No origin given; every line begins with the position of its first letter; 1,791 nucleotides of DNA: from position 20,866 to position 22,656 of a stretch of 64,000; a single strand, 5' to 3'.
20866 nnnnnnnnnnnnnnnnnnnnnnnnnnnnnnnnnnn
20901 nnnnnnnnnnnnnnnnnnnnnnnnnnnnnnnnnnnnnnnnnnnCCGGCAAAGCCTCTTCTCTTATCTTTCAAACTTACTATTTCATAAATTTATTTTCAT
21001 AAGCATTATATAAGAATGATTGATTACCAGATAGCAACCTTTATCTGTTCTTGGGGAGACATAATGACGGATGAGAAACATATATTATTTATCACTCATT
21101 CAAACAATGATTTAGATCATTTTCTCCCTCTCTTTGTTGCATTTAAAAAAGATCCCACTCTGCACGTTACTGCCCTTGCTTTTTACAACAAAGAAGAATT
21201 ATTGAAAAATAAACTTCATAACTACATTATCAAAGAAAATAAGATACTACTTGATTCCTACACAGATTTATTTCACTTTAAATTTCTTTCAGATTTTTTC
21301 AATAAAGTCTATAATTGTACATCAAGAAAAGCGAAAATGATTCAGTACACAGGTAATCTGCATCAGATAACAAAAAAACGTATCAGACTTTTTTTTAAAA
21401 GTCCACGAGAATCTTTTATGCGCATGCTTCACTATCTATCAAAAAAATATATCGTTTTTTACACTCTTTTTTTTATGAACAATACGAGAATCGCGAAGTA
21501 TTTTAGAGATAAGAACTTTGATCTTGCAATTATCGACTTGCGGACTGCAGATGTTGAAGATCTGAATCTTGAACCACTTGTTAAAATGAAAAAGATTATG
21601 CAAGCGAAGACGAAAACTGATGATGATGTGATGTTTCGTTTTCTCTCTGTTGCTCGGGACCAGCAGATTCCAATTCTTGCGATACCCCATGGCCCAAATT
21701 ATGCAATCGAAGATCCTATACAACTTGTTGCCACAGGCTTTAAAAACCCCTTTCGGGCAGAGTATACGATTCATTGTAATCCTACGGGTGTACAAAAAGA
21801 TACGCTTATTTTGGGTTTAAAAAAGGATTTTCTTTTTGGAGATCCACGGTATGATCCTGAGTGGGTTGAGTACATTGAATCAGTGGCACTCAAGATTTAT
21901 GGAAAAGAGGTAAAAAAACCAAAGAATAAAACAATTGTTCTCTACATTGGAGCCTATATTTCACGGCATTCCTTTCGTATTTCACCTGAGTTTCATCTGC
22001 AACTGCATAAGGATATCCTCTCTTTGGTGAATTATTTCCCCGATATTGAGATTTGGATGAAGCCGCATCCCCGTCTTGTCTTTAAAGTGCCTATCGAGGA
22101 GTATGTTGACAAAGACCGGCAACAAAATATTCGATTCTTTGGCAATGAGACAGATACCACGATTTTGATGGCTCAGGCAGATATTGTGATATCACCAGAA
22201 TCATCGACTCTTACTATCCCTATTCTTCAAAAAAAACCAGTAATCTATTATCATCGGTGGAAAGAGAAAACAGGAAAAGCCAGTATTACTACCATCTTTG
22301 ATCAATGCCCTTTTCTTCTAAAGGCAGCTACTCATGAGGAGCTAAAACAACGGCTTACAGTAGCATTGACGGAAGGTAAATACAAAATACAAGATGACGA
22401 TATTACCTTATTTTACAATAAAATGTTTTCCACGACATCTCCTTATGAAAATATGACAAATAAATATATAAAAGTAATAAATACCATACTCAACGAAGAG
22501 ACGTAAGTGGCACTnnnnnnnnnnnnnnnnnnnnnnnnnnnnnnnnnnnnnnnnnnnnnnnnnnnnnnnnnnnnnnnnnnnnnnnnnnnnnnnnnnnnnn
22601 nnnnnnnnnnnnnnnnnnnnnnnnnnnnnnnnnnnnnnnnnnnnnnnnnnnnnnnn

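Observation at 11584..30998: Three paralogous TagF/KpsC-like K-x-HP transferases distributed through the nonulosonic acid cluster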

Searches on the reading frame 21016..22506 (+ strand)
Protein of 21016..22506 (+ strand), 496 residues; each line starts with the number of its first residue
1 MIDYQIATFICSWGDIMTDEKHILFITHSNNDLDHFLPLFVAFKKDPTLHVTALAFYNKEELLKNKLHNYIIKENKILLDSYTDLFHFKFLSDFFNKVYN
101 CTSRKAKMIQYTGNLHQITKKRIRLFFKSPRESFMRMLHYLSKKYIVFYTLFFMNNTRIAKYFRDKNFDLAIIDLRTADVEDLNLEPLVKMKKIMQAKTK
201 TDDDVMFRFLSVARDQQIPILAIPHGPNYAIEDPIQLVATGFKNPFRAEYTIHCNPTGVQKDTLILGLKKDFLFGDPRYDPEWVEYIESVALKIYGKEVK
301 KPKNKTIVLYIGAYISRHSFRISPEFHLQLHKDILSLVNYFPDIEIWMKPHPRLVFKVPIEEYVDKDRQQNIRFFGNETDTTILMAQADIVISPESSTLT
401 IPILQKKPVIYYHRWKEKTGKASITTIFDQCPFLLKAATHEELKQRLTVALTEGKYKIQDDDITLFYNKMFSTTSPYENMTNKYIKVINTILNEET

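Call 6: search_protein_families(library=pfam, proteins=[window:21016-22506:+], max_evalue=1)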
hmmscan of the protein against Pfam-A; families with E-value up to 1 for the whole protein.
window:21016-22506:+ (496 aa): 1 family
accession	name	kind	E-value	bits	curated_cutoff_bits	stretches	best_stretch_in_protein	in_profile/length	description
PF04464.20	Glyphos_transf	-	0.00082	18.9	22.1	1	274-471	163-350/367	CDP-Glycerol:Poly(glycerophosphate) glycerophosphotransferase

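Call 7: search_protein_families(library=ncbifam, proteins=[window:21016-22506:+], max_evalue=1)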
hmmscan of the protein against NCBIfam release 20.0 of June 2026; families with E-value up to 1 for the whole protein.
window:21016-22506:+ (496 aa): 1 family
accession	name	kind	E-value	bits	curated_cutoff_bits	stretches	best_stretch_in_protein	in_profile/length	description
NF046086.1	BFO_1060_trans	domain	0.00024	20.4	200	1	329-399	206-276/365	BFO_1060 family glycosyltransferase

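Call 15: search_solved_structures(query=window:21016-22506:+, max_evalue=10)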
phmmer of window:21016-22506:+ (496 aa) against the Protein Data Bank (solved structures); distinct sequences matched with E-value up to 10: 3.
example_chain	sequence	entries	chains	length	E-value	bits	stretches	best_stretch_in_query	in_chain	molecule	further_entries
5dbj_E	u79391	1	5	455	0.058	15.8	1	29-219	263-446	FADH2-dependent halogenase PltA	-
5zui_A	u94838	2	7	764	1.6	11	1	230-279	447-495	Heat Shock Protein 104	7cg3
5d4w_A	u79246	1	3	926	2.1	10.6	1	230-279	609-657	Putative heat shock protein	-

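Call 18: find_homologous_proteins(query=window:21016-22506:+)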
Query window:21016-22506:+ (496 aa): 25 proteins with E <= 0.001 among 8000 candidates.
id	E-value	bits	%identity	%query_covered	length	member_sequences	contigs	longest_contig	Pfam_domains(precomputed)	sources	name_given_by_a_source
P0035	0.0e+0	1129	100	100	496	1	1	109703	-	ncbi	-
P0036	1.7e-197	675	62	96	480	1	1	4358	-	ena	-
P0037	8.2e-197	673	61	96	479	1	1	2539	-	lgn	-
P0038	1.7e-196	672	62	96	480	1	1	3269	PF04464.21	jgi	-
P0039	9.7e-194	663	61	96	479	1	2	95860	-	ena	-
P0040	1.3e-192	659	62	96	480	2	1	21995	PF04464.21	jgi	-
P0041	4.1e-192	658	62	97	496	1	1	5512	PF04464.21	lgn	-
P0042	2.2e-185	636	59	96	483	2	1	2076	PF04464.21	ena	-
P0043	1.6e-184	633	58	97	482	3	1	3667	-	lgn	-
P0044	1.3e-183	630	58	97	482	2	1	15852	-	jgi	-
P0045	1.2e-175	603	56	96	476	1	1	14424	-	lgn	-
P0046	8.3e-100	353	42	97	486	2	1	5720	-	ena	-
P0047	9.0e-98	347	39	94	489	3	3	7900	-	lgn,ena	-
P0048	9.9e-96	340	38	94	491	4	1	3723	-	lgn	-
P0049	2.2e-95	339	37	96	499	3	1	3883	-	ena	-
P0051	1.0e-94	337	39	95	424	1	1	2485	PF04464.21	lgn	-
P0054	1.4e-93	333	41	96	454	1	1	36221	-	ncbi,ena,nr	ncbi:MAG: hypothetical protein KAT65_13635 [Methanophagales archaeon]|nr:hypothetical protein [Metha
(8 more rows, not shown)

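Call 24: search_solved_structures(query=A2, max_evalue=10, show_alignments=2)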
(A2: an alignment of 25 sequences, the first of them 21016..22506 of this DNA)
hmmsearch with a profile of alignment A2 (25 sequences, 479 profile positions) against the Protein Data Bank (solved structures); distinct sequences matched with E-value up to 10: 1.
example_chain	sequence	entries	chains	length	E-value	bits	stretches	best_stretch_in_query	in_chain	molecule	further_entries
6q56_A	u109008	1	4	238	0.026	16.7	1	378-434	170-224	tRNA (adenine(22)-N(1))-methyltransferase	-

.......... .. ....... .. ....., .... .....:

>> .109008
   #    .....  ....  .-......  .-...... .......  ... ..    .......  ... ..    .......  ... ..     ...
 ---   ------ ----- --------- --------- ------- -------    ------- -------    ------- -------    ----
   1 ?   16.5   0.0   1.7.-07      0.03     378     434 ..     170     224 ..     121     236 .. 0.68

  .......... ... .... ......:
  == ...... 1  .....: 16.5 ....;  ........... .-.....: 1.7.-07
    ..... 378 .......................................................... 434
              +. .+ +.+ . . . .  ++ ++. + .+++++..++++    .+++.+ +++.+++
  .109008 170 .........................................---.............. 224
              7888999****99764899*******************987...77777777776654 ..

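Call 27: search_protein_families(library=pfam, alignment_id=A2, max_evalue=0.1)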
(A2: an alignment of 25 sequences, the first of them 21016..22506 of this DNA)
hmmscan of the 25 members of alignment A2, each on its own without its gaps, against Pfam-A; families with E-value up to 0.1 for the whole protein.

A. member 1, window:21016-22506:+ (496 aa): 1 family
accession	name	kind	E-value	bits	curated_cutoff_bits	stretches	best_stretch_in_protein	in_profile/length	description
PF04464.20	Glyphos_transf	-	0.00082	18.9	22.1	1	274-471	163-350/367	CDP-Glycerol:Poly(glycerophosphate) glycerophosphotransferase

B. families by the number of members that match (of 25 scanned): 10 families
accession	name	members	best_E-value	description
PF05159.20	Capsule_synth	12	5.4e-05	Capsule polysaccharide biosynthesis protein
PF04464.20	Glyphos_transf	9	9.3e-08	CDP-Glycerol:Poly(glycerophosphate) glycerophosphotransferase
PF23415.1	MAPB1_N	2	0.033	Microtubule-associated protein 1B N-terminal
PF13512.12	TPR_18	1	0.042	Tetratricopeptide repeat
PF22607.2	FAD_binding-like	1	0.048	FAD binding domain-like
PF16150.10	DUF4858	1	0.051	Domain of unknown function (DUF4858)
PF18536.7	DUF5623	1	0.071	Domain of unknown function (DUF5623)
PF02671.26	PAH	1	0.077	Paired amphipathic helix repeat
PF03748.19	FliL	1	0.081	Flagellar basal body-associated protein FliL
PF08542.16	Rep_fac_C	1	0.099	Replication factor C C-terminal domain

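Call 44: predict_structure(alignment_id=A2)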
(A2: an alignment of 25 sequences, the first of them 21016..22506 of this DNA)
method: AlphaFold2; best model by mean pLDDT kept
length: 496 residues; sequences in the alignment: 25
mean_pLDDT: 87.3   pTM: 0.85
mean pLDDT of the five models: 87.3, 86.8, 86.2, 84.8, 82.9
residues with pLDDT >= 90: 261; 70-90: 201; 50-70: 16; < 50: 18
segments of 3 or more residues with pLDDT < 50: 1-17
pLDDT, mean of each block of 10 residues (from residue 1): 38 49 92 91 92 89 89 94 80 80 72 72 82 85 87 90 96 93 91 87 91 97 87 82 92 89 89 90 94 91 95 85 88 97 95 78 95 91 95 90 94 93 90 96 97 85 92 84 93 73
secondary structure, 60 per line:
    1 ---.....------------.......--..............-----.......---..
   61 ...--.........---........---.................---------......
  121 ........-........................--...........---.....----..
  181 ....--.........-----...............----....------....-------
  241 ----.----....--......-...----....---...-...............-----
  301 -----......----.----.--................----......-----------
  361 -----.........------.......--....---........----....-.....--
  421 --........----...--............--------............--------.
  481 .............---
elements in order: H4-8 E21-27 H30-43 E49-55 H59-63 H66-74 E78-81 H82-85 H89-105 H115-128 H130-153 H156-166 E170-174 H180-184 H187-195 H201-215 E220-223 E230-233 E250-253 H256-261 E270-273 H281-295 E306-311 H324-339 E344-349 H366-371 E372-374 H381-387 E390-393 H397-404 E409-412 H414-418 E423-426 H427-430 E435-437 H440-451 H460-471 H480-493

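Call 68: search_protein_representatives(alignment_id=A2)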
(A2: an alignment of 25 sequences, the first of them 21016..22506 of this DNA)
Query: 25 sequences, 479 profile positions. Proteins with E-value up to 0.001 (for the whole library): 281; up to 1e-10: 57; up to 1e-30: 36. The best 150 are listed.
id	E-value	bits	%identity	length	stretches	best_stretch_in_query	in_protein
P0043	1.1e-225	766.5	-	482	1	1-478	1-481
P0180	1.7e-188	643.9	-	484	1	1-477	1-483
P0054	1.6e-173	594.6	-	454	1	1-478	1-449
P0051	7.9e-156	536.2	-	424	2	119-476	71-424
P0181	6.1e-134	464.0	-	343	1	138-476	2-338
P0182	1.7e-129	449.3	-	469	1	5-476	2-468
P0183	2.3e-94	333.5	-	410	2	115-475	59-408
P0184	1.4e-73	265.0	-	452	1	3-477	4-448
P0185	5.1e-70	253.2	-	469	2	189-478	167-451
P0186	8.1e-67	242.6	-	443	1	2-475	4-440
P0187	1.2e-66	242.1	-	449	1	5-473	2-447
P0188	6.5e-60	219.9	-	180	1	1-173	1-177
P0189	4.9e-59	217.0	-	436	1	6-473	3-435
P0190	7.0e-59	216.5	-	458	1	3-474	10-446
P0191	1.3e-56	209.0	-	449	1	5-476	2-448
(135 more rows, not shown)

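Call 70: search_protein_families(library=pfam, alignment_id=A4, max_evalue=0.001)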
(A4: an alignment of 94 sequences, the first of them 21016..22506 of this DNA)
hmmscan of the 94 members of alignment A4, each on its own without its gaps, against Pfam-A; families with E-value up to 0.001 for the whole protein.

A. member 1, window:21016-22506:+ (496 aa): 1 family
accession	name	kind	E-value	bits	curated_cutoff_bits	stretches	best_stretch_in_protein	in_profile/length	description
PF04464.20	Glyphos_transf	-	0.00082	18.9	22.1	0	274-471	163-350/367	CDP-Glycerol:Poly(glycerophosphate) glycerophosphotransferase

B. families by the number of members that match (of 94 scanned): 21 families
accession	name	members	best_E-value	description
PF04464.20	Glyphos_transf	12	5.2e-14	CDP-Glycerol:Poly(glycerophosphate) glycerophosphotransferase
PF02350.25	Epimerase_2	8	9.3e-08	UDP-N-acetylglucosamine 2-epimerase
PF05159.20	Capsule_synth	7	3.1e-08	Capsule polysaccharide biosynthesis protein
PF07388.17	A-2_8-polyST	2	3.6e-05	Alpha-2,8-polysialyltransferase (POLYST)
PF13439.12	Glyco_transf_4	2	0.00014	Glycosyltransferase Family 4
PF00515.34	TPR_1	1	7e-23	Tetratricopeptide repeat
PF07719.23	TPR_2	1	2.5e-22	Tetratricopeptide repeat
PF13432.12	TPR_16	1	4.6e-19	Tetratricopeptide repeat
PF13414.12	TPR_11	1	6.6e-19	TPR repeat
PF13428.12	TPR_14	1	4.8e-13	Tetratricopeptide repeat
PF13181.12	TPR_8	1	5.7e-13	Tetratricopeptide repeat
PF14559.12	TPR_19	1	1.7e-11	Tetratricopeptide repeat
PF13431.12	TPR_17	1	2.2e-10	Tetratricopeptide repeat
PF12895.13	ANAPC3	1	3.2e-09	Anaphase-promoting complex, cyclosome, subunit 3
PF23914.1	TPR_CcmH_CycH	1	5.8e-09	Cytochrome c-type biogenesis protein H TPR domain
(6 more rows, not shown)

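Call 72: search_protein_families(library=ncbifam, alignment_id=A4, max_evalue=0.001)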
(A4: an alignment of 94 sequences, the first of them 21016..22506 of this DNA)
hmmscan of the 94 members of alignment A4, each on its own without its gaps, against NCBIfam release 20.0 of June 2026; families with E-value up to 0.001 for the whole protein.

A. member 1, window:21016-22506:+ (496 aa): 1 family
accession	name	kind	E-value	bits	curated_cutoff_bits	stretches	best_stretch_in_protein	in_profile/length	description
NF046086.1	BFO_1060_trans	domain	0.00024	20.4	200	1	329-399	206-276/365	BFO_1060 family glycosyltransferase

B. families by the number of members that match (of 94 scanned): 24 families
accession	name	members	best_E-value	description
NF046086.1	BFO_1060_trans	36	3.7e-29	BFO_1060 family glycosyltransferase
TIGR04396.2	surf_polysacc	15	2.7e-19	surface carbohydrate biosynthesis protein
TIGR00236.1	wecB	4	3.7e-09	non-hydrolyzing UDP-N-acetylglucosamine 2-epimerase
TIGR04331.1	o_ant_LIC12162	2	2.8e-06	LIC12162 family transferase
NF040959.1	MamA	1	1.3e-25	magnetosome protein MamA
TIGR02521.1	type_IV_pilW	1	6.5e-22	type IV pilus biogenesis/stability protein PilW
TIGR02917.1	PEP_TPR_lipo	1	7.3e-22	XrtA/PEP-CTERM system TPR-repeat protein PrsT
NF033762.1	social_mot_Tgl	1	1.1e-14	social motility TPR repeat lipoprotein Tgl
NF033920.0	C39_PA2778_fam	1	1.4e-13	PA2778 family cysteine peptidase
TIGR02552.1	LcrH_SycD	1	1e-11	SycD/LcrH family type III secretion system chaperone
NF041712.1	techglyph_taseTarF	1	2.9e-10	teichoic acid glycerol-phosphate transferase TarF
NF033758.1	gliding_GltE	1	1.1e-09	adventurous gliding motility TPR repeat lipoprotein GltE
NF010135.0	PRK13609.1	1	1.8e-09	diglucosyl diacylglycerol synthase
TIGR02795.1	tol_pal_ybgF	1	3.4e-07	tol-pal system protein YbgF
TIGR04510.1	mod_pep_cyc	1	6e-07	putative peptide modification system cyclase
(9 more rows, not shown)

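Call 74: find_encoding_contigs(protein=P0054, flank=9000, max_places=1)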
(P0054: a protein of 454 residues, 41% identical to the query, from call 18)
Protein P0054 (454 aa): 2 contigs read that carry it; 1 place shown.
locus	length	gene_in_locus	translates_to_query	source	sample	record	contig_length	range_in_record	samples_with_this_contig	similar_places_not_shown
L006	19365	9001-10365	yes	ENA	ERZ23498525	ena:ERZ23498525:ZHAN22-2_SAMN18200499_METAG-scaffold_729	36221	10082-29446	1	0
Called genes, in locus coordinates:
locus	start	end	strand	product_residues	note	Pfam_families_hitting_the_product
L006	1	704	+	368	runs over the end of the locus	PF13439:Glyco_transf_4, PF13579:Glyco_trans_4_4 (weak), PF00534:Glycos_transf_1, PF13692:Glyco_trans_1_4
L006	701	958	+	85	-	-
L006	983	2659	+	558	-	-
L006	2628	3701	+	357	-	PF00106:adh_short (weak), PF01073:3Beta_HSD, PF01370:Epimerase, PF02719:Polysacc_synt_2, PF04321:RmlD_sub_bind, PF05368:NmrA, PF16363:GDP_Man_Dehyd, PF13460:NAD_binding_10, +1 more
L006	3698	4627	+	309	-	PF00106:adh_short, PF01073:3Beta_HSD, PF01370:Epimerase, PF02719:Polysacc_synt_2, PF04321:RmlD_sub_bind, PF07993:NAD_binding_4, PF13460:NAD_binding_10, PF16363:GDP_Man_Dehyd, +1 more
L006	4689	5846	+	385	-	PF01041:DegT_DnrJ_EryC1, PF00155:Aminotran_1_2 (weak), PF01212:Beta_elim_lyase (weak), PF01053:Cys_Met_Meta_PP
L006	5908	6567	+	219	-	PF13489:Methyltransf_23 (weak), PF13847:Methyltransf_31 (weak), PF08241:Methyltransf_11, PF08242:Methyltransf_12, PF13649:Methyltransf_25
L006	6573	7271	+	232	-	PF02348:CTP_transf_3, PF12804:NTP_transf_3 (weak)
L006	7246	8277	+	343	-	PF03102:NeuB, PF08666:SAF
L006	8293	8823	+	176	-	PF13302:Acetyltransf_3, PF13420:Acetyltransf_4, PF00583:Acetyltransf_1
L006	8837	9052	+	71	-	-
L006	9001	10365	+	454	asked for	-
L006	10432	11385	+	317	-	PF02475:TRM5-TYW2_MTfase (weak), PF05050:Methyltransf_21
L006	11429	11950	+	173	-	-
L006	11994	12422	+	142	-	-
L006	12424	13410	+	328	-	-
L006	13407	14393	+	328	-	PF00106:adh_short (faint), PF01370:Epimerase, PF02719:Polysacc_synt_2 (weak), PF01073:3Beta_HSD, PF07993:NAD_binding_4, PF13460:NAD_binding_10, PF16363:GDP_Man_Dehyd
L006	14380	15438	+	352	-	PF01073:3Beta_HSD, PF01370:Epimerase, PF02719:Polysacc_synt_2 (faint), PF07993:NAD_binding_4 (weak), PF16363:GDP_Man_Dehyd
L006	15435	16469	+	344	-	PF03214:RGP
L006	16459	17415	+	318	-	PF14486:DUF4432 (faint)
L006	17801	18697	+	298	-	PF00535:Glycos_transf_2, PF10111:Glyco_tranf_2_2, PF13641:Glyco_tranf_2_3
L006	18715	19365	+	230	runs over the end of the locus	PF02348:CTP_transf_3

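Call 75: find_encoding_contigs(protein=P0040, flank=9000, max_places=1)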
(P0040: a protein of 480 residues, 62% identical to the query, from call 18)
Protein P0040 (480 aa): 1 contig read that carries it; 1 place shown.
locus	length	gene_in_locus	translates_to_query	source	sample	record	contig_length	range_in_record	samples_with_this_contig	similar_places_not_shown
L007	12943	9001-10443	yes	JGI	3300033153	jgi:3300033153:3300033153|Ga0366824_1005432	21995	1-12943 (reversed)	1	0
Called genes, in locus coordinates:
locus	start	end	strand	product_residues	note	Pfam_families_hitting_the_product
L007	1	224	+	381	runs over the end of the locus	PF02350:Epimerase_2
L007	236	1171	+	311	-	PF00676:E1_dh, PF13292:DXP_synthase_N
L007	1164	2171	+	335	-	PF02779:Transket_pyr, PF02780:Transketolase_C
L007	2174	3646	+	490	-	PF00364:Biotin_lipoyl, PF00132:Hexapep (faint)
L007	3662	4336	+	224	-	PF02585:PIG-L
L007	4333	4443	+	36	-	-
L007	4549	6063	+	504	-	PF02310:B12-binding, PF04055:Radical_SAM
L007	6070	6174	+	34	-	-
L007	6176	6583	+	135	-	PF25084:LbH_EIF2B (weak), PF25087:GMPPB_C (faint), PF00132:Hexapep (weak), PF14602:Hexapep_2 (faint), PF00132:Hexapep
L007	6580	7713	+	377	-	PF00155:Aminotran_1_2 (weak), PF01041:DegT_DnrJ_EryC1, PF01212:Beta_elim_lyase (faint)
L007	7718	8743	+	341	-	PF05368:NmrA, PF01073:3Beta_HSD, PF01370:Epimerase, PF02719:Polysacc_synt_2, PF04321:RmlD_sub_bind, PF07993:NAD_binding_4, PF13460:NAD_binding_10, PF16363:GDP_Man_Dehyd, +1 more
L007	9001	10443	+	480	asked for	PF04464:Glyphos_transf (weak)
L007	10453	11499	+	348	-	PF01408:GFO_IDH_MocA, PF02894:GFO_IDH_MocA_C, PF22725:GFO_IDH_MocA_C3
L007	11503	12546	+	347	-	PF13489:Methyltransf_23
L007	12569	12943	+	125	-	?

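Call 76: find_encoding_contigs(protein=P0044, flank=9000, max_places=1)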
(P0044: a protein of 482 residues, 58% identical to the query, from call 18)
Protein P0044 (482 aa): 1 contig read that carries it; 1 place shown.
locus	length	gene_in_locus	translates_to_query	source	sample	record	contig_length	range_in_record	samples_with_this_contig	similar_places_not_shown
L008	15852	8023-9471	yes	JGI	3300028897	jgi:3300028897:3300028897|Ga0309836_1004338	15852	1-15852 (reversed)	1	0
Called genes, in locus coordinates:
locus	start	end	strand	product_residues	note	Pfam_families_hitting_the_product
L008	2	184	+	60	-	?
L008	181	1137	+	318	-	PF01073:3Beta_HSD, PF01370:Epimerase, PF02719:Polysacc_synt_2, PF04321:RmlD_sub_bind (weak), PF07993:NAD_binding_4 (faint), PF16363:GDP_Man_Dehyd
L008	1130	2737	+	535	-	PF05159:Capsule_synth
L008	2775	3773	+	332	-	PF01408:GFO_IDH_MocA, PF22725:GFO_IDH_MocA_C3, PF02894:GFO_IDH_MocA_C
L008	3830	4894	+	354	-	PF04055:Radical_SAM, PF13186:SPASM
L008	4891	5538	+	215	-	PF02348:CTP_transf_3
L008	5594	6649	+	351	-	PF03102:NeuB, PF08666:SAF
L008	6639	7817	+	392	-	PF02350:Epimerase_2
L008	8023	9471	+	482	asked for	-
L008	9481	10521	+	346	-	PF01408:GFO_IDH_MocA, PF02894:GFO_IDH_MocA_C, PF22725:GFO_IDH_MocA_C3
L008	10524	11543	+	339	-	PF13489:Methyltransf_23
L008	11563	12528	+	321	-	PF00389:2-Hacid_dh, PF02826:2-Hacid_dh_C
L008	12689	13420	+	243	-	PF00106:adh_short, PF08659:KR, PF01370:Epimerase (weak), PF13561:adh_short_C2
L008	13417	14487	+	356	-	PF13685:Fe-ADH_2 (weak), PF01761:DHQ_synthase, PF24621:DHQS_C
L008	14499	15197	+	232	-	PF02348:CTP_transf_3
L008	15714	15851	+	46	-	?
